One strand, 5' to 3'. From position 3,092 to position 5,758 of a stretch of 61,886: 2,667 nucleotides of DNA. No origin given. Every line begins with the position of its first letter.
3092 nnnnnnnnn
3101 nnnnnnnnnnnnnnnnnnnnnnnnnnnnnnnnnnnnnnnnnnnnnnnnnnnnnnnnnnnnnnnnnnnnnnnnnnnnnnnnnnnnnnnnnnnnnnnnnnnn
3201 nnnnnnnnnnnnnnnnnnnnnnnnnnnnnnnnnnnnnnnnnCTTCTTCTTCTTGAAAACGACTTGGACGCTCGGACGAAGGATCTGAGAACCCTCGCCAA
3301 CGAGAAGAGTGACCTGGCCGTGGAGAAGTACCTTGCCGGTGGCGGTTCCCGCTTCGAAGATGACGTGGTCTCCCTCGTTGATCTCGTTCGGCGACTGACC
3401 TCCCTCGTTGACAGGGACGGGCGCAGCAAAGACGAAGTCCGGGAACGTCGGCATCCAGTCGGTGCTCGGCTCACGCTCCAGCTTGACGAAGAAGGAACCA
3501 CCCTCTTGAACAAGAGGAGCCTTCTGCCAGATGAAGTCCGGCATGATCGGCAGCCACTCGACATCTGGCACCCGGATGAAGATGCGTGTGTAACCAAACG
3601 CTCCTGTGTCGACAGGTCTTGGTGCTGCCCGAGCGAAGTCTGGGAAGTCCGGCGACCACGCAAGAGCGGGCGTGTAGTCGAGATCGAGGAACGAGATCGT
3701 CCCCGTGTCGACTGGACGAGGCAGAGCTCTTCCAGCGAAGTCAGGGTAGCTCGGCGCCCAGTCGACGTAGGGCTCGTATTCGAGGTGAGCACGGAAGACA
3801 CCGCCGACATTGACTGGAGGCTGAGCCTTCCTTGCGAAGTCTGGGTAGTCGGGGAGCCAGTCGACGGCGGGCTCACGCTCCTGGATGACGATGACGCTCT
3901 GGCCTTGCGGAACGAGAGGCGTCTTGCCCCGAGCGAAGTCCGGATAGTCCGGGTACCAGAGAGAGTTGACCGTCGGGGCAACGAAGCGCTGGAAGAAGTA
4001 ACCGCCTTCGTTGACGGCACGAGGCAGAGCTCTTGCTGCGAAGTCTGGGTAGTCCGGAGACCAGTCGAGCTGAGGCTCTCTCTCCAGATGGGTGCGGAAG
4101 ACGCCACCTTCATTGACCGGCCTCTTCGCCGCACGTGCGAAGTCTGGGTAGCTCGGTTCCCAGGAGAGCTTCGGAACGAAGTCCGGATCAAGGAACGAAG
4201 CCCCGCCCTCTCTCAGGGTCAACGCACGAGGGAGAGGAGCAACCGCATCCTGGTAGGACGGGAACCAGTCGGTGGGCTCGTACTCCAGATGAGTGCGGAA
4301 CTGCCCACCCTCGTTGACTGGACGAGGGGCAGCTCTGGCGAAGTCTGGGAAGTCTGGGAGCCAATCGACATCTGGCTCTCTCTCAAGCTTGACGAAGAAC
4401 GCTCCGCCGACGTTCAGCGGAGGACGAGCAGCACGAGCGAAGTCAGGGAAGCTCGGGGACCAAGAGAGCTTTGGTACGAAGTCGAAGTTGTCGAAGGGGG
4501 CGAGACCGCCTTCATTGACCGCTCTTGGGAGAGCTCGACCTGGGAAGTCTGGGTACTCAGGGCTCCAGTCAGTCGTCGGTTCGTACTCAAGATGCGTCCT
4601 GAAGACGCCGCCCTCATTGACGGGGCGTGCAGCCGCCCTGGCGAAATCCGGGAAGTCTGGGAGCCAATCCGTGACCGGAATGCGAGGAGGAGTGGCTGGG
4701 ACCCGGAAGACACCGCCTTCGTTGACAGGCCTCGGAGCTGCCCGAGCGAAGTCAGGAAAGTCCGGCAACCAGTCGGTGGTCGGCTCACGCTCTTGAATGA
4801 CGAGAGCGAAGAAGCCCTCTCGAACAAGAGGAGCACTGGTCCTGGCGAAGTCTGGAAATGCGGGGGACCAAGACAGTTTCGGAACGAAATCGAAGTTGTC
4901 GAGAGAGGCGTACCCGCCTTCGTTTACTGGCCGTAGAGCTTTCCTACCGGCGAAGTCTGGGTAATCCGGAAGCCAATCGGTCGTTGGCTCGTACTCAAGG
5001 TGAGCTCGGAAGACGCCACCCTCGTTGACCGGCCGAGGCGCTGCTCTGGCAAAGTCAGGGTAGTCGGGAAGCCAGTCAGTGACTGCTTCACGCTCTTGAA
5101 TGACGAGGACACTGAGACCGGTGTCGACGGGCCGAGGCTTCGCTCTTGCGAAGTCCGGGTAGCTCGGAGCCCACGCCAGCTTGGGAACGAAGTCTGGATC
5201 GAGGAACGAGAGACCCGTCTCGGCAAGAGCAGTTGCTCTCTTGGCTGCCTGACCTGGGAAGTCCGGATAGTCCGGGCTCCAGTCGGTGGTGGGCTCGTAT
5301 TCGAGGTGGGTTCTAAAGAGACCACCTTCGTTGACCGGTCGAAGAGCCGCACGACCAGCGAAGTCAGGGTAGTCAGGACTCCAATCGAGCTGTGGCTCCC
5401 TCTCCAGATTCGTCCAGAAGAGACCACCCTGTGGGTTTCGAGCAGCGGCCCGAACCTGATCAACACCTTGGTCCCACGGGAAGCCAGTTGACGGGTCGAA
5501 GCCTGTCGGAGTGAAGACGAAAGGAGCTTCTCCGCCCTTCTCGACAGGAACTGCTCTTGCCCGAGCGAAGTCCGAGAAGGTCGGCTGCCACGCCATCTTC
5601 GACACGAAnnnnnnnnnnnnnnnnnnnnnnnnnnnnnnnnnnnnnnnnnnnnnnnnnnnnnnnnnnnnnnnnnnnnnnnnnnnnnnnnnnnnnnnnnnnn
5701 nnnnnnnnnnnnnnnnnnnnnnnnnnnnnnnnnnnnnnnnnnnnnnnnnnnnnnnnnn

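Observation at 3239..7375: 1378-aa protein: two LamG-like lectin domains plus about 25 W-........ repeats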

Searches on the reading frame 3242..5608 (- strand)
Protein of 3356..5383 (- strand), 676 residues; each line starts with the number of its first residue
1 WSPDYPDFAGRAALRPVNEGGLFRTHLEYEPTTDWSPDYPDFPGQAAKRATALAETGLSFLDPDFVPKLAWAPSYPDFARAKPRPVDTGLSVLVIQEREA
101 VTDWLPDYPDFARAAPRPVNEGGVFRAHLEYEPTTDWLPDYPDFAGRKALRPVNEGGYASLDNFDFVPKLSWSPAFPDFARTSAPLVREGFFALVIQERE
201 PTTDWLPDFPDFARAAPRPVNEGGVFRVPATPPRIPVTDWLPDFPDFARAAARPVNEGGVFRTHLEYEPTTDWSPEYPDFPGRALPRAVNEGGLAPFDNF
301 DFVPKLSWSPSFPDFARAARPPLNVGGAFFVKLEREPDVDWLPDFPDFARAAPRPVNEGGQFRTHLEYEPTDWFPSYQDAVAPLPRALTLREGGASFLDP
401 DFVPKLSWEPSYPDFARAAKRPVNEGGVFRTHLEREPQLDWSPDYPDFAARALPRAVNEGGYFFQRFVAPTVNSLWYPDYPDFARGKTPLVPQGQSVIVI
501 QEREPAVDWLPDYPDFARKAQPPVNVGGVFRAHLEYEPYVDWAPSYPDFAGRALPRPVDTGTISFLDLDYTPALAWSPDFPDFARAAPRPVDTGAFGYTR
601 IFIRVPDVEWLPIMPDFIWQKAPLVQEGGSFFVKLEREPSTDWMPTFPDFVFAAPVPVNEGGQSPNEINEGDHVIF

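Call 67: predict_structure(alignment_id=A5)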
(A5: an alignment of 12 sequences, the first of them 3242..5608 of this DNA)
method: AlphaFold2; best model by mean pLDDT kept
length: 789 residues; sequences in the alignment: 12
mean_pLDDT: 34.0   pTM: 0.17
mean pLDDT of the five models: 34.0, 29.6, 29.4, 26.6, 23.2
residues with pLDDT >= 90: 0; 70-90: 0; 50-70: 13; < 50: 776
segments of 3 or more residues with pLDDT < 50: 1-180, 185-355, 357-360, 362-370, 372-387, 389-552, 557-566, 568-597, 599-686, 691-731, 733-789
pLDDT, mean of each block of 10 residues (from residue 1): 36 35 36 35 38 38 35 37 34 33 34 37 36 33 34 37 38 40 39 31 30 33 32 28 31 33 29 32 36 33 38 38 33 29 34 38 37 36 36 32 28 36 34 30 31 34 34 36 35 31 25 29 31 29 34 39 36 30 33 34 28 31 33 31 33 33 31 30 40 36 32 31 31 35 31 38 40 44 44
secondary structure, 60 per line:
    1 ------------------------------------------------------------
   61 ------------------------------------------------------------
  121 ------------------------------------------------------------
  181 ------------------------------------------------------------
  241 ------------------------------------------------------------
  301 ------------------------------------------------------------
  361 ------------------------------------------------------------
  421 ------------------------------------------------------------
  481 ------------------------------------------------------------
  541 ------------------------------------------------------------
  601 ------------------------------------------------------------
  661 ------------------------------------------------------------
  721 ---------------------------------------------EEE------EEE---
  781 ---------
elements in order (helices of 4 or more, strands of 3 or more residues): E766-768 E775-777

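Call 108: search_dna_similar(query=window:3356-5383:-, collection=phages, mode=protein, max_evalue=1, max_rows=10)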
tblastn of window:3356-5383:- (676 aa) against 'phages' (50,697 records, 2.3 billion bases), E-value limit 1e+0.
No match.

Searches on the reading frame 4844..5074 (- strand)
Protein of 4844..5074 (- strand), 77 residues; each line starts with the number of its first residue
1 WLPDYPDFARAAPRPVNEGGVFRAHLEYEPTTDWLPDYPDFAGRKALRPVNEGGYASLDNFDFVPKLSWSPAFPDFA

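Call 42: find_homologous_proteins(query=A3, max_evalue=0.001)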
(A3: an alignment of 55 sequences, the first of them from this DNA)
Query A3 (55 sequences) (77 aa, profile of the alignment): 1 proteins with E <= 0.001 among 783 candidates.
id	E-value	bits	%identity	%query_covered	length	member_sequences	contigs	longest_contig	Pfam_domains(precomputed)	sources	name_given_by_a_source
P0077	3.3e-10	58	35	70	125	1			PF09952.15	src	-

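Call 80: search_solved_structures(query=A3, max_evalue=10)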
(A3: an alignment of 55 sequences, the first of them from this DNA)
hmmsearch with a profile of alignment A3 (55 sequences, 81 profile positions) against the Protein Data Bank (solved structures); distinct sequences matched with E-value up to 10: 0.
